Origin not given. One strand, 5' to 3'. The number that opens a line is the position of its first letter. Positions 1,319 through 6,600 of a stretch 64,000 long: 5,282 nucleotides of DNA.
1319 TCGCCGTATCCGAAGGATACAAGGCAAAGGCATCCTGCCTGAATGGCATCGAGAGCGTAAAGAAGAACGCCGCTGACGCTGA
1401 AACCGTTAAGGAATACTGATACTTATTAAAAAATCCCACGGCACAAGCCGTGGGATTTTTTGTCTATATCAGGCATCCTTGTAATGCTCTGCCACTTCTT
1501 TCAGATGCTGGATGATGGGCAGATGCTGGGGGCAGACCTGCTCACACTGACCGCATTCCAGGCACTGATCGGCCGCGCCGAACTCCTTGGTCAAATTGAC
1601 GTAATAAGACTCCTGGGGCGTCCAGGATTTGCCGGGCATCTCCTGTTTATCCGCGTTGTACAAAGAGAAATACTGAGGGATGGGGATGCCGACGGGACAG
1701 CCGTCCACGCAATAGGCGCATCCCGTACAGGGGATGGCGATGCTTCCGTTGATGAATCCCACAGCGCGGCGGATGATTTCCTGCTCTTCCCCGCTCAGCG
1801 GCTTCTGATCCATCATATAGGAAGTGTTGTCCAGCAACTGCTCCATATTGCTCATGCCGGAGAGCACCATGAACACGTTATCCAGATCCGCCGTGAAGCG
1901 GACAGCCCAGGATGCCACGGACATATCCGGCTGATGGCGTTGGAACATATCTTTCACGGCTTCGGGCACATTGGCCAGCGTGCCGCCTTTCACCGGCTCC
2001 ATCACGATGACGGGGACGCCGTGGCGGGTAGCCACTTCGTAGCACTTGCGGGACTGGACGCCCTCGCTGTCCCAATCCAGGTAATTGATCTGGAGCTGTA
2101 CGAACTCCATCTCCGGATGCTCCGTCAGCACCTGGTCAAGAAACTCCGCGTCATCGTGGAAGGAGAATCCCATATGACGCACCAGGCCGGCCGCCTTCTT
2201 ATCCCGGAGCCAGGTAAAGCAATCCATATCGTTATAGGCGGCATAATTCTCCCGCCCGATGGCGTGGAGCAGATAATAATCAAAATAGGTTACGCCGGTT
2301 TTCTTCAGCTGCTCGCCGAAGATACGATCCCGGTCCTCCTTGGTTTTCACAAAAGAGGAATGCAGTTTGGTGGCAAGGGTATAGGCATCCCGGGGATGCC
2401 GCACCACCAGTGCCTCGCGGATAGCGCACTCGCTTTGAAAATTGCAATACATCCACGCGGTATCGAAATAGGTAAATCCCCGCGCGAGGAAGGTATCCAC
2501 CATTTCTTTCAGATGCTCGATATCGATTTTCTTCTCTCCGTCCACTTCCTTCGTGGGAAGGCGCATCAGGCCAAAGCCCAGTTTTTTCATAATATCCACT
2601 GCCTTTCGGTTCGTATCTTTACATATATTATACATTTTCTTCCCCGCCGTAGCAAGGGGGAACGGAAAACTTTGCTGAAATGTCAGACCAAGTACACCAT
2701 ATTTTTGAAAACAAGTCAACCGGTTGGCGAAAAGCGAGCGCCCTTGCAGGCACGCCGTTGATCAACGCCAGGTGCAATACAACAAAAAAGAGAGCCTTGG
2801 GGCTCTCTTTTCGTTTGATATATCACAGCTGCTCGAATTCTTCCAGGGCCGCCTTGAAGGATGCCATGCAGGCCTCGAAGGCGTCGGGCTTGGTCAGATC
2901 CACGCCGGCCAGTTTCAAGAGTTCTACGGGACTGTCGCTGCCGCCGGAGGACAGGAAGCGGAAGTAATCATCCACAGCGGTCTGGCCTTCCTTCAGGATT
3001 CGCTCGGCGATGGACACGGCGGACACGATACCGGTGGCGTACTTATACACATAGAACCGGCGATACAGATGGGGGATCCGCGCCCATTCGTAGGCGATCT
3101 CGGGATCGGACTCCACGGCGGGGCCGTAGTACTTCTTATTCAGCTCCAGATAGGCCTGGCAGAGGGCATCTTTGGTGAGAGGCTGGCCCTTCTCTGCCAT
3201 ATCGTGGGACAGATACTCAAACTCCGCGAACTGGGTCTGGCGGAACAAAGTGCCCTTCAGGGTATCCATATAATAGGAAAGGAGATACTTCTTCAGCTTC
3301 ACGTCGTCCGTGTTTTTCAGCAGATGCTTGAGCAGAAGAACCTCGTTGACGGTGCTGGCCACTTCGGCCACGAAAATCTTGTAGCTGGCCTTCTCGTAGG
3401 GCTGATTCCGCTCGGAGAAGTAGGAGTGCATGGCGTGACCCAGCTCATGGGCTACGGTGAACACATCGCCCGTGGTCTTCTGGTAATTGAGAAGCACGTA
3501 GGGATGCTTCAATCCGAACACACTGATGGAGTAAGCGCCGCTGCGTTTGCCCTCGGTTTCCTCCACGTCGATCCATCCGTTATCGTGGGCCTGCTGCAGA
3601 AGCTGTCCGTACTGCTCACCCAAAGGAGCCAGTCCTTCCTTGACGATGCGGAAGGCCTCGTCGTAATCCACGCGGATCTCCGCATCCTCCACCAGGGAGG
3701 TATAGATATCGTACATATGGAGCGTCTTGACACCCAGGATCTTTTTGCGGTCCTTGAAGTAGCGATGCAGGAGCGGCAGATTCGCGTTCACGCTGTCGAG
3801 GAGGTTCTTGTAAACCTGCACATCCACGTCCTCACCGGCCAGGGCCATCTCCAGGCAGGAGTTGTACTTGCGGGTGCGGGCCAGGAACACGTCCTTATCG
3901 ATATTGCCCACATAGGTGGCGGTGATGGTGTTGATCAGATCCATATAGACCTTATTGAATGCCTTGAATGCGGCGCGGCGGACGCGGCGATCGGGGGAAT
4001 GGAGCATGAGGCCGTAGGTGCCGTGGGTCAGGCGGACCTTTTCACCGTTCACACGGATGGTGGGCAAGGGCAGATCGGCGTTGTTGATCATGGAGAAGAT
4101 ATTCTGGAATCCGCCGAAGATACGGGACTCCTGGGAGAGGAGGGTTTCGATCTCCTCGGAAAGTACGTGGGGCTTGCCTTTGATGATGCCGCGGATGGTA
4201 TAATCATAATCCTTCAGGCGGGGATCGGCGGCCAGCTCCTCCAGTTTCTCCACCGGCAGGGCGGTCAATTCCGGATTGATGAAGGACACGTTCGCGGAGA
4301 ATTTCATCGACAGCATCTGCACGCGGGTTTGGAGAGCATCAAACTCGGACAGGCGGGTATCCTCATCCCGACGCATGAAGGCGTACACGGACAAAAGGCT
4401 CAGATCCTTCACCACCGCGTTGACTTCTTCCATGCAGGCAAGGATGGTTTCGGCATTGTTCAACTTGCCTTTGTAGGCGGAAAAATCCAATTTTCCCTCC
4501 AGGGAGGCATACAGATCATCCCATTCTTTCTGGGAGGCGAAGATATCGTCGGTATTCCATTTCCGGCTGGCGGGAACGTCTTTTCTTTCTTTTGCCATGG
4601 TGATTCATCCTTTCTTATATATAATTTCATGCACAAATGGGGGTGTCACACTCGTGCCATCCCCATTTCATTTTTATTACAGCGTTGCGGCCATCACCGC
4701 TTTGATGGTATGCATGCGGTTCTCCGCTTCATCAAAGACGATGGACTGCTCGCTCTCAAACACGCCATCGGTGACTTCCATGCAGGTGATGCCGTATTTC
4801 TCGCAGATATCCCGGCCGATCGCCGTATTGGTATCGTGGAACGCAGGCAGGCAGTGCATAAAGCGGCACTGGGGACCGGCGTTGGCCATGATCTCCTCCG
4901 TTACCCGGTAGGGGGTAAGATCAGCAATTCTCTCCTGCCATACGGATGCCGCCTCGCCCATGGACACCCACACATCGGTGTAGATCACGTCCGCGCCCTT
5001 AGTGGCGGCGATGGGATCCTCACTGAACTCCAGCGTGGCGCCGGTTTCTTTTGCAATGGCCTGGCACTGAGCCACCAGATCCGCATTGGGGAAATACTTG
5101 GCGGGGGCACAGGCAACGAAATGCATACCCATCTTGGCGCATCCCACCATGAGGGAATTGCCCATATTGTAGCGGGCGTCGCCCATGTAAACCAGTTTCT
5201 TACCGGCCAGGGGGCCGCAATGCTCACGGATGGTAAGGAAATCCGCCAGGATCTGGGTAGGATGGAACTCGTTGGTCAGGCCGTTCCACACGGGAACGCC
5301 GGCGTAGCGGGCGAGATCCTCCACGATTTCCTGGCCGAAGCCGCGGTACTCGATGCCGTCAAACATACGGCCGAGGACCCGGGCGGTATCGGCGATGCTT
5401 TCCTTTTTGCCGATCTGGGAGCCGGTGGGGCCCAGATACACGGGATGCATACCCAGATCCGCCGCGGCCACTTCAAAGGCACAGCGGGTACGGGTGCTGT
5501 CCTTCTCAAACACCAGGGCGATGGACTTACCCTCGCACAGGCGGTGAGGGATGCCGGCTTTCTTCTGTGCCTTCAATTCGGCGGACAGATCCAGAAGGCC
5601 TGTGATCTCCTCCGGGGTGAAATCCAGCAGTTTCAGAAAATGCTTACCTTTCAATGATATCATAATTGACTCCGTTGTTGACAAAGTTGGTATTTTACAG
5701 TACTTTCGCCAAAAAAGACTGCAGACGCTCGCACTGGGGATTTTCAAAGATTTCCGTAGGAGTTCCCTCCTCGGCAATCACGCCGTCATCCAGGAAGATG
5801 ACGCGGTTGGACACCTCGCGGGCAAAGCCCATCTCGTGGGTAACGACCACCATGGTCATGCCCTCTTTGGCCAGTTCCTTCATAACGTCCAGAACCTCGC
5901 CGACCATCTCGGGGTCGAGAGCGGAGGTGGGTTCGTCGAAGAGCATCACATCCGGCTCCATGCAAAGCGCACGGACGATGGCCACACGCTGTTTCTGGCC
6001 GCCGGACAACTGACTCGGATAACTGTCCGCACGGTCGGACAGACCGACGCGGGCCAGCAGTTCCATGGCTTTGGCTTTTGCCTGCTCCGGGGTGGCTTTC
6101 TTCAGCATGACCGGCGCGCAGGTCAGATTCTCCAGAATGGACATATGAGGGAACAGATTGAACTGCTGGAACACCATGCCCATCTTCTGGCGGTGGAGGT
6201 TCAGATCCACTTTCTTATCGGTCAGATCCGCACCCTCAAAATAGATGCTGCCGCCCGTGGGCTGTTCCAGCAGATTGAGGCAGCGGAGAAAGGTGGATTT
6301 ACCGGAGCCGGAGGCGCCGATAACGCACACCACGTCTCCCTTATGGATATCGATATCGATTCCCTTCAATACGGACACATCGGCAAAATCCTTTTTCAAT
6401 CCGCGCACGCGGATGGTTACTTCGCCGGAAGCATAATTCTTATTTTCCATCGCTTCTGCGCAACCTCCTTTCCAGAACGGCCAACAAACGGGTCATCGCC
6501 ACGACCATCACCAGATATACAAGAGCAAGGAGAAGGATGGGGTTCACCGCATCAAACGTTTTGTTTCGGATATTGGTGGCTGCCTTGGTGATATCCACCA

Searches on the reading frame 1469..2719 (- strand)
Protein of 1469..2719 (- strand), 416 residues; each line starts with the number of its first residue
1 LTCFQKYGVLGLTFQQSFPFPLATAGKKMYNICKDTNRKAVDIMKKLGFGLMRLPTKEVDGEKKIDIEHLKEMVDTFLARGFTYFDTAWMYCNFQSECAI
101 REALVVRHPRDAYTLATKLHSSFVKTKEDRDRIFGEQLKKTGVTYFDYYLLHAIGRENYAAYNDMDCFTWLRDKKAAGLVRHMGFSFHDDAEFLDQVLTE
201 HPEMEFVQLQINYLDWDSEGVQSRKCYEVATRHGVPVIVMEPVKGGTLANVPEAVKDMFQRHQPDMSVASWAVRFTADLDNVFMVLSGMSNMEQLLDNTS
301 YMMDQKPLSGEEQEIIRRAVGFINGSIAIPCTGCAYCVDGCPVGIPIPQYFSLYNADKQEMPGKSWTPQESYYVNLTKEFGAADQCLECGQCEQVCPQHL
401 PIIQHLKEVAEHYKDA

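Call 71: search_protein_families(library=pfam, proteins=[window:1469-2719:-], max_evalue=0.0001)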
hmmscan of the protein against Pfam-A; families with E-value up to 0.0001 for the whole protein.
window:1469-2719:- (416 aa): 10 families
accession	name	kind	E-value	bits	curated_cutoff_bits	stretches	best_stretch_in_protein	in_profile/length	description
PF00248.27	Aldo_ket_red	-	1e-42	146.6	24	1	46-317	1-287/291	Aldo/keto reductase family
PF13187.11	Fer4_9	-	6.1e-11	42.6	27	1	331-399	2-50/52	4Fe-4S dicluster domain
PF13534.11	Fer4_17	-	3.7e-09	37.4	22.2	1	331-400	2-60/61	4Fe-4S dicluster domain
PF13183.11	Fer4_8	-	8.1e-09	36.3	27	1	330-399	4-67/68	4Fe-4S dicluster domain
PF12838.12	Fer4_7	-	3.9e-07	30.9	27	1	331-398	2-50/52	4Fe-4S dicluster domain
PF14691.11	Fer4_20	-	2.4e-06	27.7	25.8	0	380-412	18-52/113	Dihydroprymidine dehydrogenase domain II, 4Fe-4S cluster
PF13237.11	Fer4_10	-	3.2e-06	27.4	25.5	1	330-397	8-53/53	4Fe-4S dicluster domain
PF14697.11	Fer4_21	-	3.7e-06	27.4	35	0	384-400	6-24/59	4Fe-4S dicluster domain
PF13484.11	Fer4_16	-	2.7e-05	25.3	30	1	331-398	2-65/66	4Fe-4S double cluster binding domain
PF13746.11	Fer4_18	-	7.1e-05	23.4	27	0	376-405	51-80/114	4Fe-4S dicluster domain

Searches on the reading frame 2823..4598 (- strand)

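Call 71: search_protein_families(library=pfam, proteins=[window:2823-4598:-], max_evalue=0.0001)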
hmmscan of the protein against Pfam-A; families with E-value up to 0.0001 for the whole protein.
window:2823-4598:- (591 aa): 2 families
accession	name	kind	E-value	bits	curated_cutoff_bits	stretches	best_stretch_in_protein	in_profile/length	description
PF01432.26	Peptidase_M3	-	1e-77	262.9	27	1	197-578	1-455/457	Peptidase family M3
PF08439.15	Peptidase_M3_N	-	1.3e-17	64.2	25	1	110-176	1-68/70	Oligopeptidase F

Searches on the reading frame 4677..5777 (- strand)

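Call 71: search_protein_families(library=pfam, proteins=[window:4677-5777:-], max_evalue=0.0001)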
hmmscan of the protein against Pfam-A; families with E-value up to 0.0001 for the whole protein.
window:4677-5777:- (366 aa): 2 families
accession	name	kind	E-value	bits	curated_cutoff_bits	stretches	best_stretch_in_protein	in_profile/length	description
PF00185.30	OTCace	-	6.3e-54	182.7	29.4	1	192-364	2-156/157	Aspartate/ornithine carbamoyltransferase, Asp/Orn binding domain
PF02729.26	OTCace_N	-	1.2e-49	168.6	29.9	1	45-185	1-148/148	Aspartate/ornithine carbamoyltransferase, carbamoyl-P binding domain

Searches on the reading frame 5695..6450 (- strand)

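Call 71: search_protein_families(library=pfam, proteins=[window:5695-6450:-], max_evalue=0.0001)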
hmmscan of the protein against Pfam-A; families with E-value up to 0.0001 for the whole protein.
window:5695-6450:- (251 aa): 3 families
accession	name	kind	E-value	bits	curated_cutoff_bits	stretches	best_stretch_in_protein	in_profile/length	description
PF00005.33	ABC_tran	-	3.3e-37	128.6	25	1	28-176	1-137/137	ABC transporter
PF13304.12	AAA_21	-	4.3e-13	50.4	27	1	145-207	235-300/304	AAA domain, putative AbiEii toxin, Type IV TA system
PF02463.25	SMC_N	-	8.3e-08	32.4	40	1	75-214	63-206/220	RecF/RecN/SMC N terminal domain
